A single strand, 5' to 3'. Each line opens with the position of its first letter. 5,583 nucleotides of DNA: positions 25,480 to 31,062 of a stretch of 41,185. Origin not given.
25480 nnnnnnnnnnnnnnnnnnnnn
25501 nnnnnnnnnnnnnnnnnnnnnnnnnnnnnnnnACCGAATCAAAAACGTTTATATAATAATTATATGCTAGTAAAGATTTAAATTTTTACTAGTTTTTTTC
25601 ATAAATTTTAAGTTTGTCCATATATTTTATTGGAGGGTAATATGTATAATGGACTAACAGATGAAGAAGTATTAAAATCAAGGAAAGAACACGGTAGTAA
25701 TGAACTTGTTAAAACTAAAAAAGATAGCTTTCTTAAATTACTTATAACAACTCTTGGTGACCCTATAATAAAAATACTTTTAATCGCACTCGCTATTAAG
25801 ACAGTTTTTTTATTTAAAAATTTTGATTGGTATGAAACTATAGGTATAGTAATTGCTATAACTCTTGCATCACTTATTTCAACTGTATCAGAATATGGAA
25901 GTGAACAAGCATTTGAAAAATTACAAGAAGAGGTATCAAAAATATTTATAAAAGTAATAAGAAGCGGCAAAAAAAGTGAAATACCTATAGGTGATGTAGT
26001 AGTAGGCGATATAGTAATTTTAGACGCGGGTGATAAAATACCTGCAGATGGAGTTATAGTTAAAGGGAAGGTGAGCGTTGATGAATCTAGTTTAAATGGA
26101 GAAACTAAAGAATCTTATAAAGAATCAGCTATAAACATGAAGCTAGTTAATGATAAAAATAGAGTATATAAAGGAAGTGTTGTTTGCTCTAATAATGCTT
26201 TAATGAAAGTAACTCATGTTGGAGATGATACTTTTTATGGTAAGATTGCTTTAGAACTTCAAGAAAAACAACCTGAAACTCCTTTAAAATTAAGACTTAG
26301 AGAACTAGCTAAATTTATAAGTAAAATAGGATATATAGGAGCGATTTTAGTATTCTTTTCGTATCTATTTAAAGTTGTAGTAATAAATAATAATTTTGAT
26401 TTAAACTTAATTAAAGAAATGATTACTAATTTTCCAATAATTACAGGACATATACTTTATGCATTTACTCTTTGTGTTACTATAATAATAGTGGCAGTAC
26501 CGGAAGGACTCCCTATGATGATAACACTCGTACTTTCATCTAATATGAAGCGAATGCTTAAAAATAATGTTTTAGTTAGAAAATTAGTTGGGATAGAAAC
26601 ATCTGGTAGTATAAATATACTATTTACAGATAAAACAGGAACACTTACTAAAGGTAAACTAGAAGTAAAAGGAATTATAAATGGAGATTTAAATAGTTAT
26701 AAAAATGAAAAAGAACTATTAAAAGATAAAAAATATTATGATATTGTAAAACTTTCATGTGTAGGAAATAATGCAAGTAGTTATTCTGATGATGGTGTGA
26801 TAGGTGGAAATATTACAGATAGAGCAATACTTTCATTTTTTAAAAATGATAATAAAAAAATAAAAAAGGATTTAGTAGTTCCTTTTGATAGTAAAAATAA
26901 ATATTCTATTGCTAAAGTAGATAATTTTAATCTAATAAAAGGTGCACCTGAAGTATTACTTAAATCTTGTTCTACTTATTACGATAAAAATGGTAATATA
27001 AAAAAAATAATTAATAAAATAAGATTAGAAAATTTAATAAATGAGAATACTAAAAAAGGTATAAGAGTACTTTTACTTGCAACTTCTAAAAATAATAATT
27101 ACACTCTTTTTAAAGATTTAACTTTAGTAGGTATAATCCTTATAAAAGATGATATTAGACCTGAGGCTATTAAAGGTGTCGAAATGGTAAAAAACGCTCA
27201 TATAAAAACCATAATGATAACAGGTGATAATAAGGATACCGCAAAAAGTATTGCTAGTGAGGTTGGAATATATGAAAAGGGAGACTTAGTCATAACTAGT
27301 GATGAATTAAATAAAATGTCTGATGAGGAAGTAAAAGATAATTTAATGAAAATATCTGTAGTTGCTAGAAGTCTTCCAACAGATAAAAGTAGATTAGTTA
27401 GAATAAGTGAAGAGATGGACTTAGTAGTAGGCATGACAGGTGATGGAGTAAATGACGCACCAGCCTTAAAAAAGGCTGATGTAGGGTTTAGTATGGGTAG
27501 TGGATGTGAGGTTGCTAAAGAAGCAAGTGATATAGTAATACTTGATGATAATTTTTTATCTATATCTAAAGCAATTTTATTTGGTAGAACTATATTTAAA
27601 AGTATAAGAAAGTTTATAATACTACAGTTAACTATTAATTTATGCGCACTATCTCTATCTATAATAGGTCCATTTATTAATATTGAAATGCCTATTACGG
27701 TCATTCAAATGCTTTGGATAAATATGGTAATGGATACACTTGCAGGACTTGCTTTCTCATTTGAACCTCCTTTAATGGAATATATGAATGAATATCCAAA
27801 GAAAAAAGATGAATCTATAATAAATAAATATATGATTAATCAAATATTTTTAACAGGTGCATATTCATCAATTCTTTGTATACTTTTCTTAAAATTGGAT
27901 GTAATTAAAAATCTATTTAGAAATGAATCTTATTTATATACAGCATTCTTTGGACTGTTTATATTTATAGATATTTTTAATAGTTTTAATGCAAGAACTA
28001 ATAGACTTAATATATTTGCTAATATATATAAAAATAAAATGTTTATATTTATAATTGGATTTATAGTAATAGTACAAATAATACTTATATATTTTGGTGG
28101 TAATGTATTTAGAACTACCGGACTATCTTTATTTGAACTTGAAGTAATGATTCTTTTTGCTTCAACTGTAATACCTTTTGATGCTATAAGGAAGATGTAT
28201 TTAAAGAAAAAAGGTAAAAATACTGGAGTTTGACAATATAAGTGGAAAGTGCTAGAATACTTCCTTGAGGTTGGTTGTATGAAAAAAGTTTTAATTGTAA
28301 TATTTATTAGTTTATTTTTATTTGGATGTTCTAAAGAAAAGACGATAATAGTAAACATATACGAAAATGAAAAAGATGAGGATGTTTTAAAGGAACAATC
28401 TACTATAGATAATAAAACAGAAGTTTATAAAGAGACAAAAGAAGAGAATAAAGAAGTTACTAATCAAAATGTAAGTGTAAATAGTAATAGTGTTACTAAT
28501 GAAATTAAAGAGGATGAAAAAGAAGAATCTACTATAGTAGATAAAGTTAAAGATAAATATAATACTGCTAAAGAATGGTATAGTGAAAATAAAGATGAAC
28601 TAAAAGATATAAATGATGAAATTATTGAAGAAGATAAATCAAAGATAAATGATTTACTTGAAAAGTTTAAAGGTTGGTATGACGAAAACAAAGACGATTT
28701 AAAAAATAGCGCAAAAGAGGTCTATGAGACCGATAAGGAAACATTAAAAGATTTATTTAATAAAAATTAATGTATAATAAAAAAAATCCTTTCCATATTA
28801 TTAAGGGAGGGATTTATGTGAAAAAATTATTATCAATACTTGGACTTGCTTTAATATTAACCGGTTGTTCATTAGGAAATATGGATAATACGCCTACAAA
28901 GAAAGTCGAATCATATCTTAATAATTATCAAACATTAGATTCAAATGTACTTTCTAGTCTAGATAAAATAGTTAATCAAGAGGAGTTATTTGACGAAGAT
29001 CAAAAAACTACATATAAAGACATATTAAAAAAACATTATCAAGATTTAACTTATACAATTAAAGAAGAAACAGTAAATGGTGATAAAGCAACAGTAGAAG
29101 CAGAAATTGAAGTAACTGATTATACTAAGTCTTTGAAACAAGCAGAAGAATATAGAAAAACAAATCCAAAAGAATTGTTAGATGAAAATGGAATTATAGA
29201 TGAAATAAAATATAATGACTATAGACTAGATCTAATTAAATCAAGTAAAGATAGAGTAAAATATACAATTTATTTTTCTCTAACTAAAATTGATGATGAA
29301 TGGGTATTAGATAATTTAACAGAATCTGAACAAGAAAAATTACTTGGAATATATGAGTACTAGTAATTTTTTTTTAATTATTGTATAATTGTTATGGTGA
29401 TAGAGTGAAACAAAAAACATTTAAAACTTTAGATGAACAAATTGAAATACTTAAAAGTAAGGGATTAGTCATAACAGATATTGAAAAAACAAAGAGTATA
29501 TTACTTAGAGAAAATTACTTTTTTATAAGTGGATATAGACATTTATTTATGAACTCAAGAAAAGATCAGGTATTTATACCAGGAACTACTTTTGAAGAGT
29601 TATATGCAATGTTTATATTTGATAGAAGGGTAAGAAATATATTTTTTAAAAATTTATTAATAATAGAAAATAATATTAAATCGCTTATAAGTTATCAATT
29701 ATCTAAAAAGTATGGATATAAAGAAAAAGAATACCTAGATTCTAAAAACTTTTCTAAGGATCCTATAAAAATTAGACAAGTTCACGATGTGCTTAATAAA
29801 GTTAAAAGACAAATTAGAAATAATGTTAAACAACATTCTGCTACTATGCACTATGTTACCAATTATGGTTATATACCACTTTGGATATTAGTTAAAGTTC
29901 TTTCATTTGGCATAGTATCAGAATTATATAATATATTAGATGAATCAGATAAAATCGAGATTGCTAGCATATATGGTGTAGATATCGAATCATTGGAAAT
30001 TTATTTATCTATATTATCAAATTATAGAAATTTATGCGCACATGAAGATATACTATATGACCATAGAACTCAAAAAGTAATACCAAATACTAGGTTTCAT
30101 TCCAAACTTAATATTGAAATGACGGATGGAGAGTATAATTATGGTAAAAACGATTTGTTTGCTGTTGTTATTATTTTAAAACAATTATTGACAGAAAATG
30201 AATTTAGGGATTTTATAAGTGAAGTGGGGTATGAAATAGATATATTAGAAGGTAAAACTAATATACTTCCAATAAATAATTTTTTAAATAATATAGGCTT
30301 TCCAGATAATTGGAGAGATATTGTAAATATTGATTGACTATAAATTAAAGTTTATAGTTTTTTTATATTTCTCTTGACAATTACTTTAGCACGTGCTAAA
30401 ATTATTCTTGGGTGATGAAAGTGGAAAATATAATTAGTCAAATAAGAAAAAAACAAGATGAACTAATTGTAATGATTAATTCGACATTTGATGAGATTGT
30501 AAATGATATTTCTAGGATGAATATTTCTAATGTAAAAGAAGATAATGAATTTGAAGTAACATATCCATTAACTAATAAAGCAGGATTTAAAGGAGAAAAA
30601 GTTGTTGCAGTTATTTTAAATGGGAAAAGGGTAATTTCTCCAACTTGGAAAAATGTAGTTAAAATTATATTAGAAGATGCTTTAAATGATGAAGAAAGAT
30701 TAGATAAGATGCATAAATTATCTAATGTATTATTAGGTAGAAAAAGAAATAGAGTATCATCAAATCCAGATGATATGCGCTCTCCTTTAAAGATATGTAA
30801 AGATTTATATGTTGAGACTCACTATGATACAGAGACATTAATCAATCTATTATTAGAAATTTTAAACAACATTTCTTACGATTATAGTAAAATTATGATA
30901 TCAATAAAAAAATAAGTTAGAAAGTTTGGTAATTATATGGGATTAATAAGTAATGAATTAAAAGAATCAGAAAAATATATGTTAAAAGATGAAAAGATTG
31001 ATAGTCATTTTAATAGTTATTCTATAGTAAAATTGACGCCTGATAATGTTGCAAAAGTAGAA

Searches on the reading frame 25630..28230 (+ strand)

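Call 6: search_protein_families(library=pfam, proteins=[window:25630-28230:+], max_evalue=0.01)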
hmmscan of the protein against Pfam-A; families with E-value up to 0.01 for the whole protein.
window:25630-28230:+ (867 aa): 5 families
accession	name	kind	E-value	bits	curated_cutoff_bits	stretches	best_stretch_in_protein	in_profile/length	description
PF00122.25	E1-E2_ATPase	-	3.8e-40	137.8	28.1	1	107-312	7-181/181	E1-E2 ATPase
PF00689.26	Cation_ATPase_C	-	9.3e-37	126.9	27.3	1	687-856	2-174/175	Cation transporting ATPase, C-terminus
PF00702.32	Hydrolase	-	1.8e-14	55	26.4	1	329-617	2-191/191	haloacid dehalogenase-like hydrolase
PF00690.31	Cation_ATPase_N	-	1.1e-12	47.8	20.4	1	4-56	16-68/69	Cation transporter/ATPase, N-terminus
PF13246.12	Cation_ATPase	-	4.2e-05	23.9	21.7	1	393-450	21-91/91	Cation transport ATPase (P-type)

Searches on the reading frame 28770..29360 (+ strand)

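Call 6: search_protein_families(library=pfam, proteins=[window:28770-29360:+], max_evalue=0.01)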
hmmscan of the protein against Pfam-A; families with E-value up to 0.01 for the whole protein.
window:28770-29360:+ (197 aa): 2 families
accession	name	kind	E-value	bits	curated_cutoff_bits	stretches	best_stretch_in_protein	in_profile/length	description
PF19494.5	DUF6029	-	0.0018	17.4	27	1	92-187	327-419/538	Family of unknown function (DUF6029)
PF08139.17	LPAM_1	-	0.0024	18.6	20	1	18-34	2-18/18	Prokaryotic membrane lipoprotein lipid attachment site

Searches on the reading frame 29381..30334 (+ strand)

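Call 3: search_protein_families(library=pfam, proteins=[window:29381-30334:+], max_evalue=0.01)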
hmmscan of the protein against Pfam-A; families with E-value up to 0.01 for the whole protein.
window:29381-30334:+ (318 aa): 1 family
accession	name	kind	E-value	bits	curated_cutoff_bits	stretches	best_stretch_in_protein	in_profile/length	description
PF07751.16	Abi_2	-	3.7e-41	141.9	25.6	1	40-227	2-184/184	Abi-like protein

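Call 10: search_protein_families(library=padloc, proteins=[window:29381-30334:+], max_evalue=0.01)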
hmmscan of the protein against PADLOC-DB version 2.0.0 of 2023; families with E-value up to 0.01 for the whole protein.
window:29381-30334:+ (318 aa): 1 family
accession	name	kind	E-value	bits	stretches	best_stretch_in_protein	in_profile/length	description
PDLC02344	AbiD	-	4.7e-61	204.9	1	10-316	3-276/277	AbiD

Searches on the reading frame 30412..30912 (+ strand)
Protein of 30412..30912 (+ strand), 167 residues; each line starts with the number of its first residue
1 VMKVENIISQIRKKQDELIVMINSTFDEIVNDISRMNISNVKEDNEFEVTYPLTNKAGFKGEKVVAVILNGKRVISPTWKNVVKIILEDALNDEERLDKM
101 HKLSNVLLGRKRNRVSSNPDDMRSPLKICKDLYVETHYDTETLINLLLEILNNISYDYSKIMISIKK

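Call 3: search_protein_families(library=pfam, proteins=[window:30412-30912:+], max_evalue=0.01)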
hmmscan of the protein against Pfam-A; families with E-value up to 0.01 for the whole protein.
window:30412-30912:+ (167 aa): 0 families

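Call 10: search_protein_families(library=padloc, proteins=[window:30412-30912:+], max_evalue=0.01)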
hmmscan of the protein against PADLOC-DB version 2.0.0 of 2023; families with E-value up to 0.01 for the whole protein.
window:30412-30912:+ (167 aa): 0 families

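Call 12: search_protein_families(library=ncbifam, proteins=[window:30412-30912:+], max_evalue=0.01)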
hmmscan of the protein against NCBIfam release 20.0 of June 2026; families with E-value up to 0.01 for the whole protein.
window:30412-30912:+ (167 aa): 1 family
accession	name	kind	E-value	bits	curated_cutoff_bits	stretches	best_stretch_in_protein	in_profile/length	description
NF047386.1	T4SS_SepA_fam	subfamily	0.00075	19.3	110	1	24-106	27-114/182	T4SS efffector SepA family protein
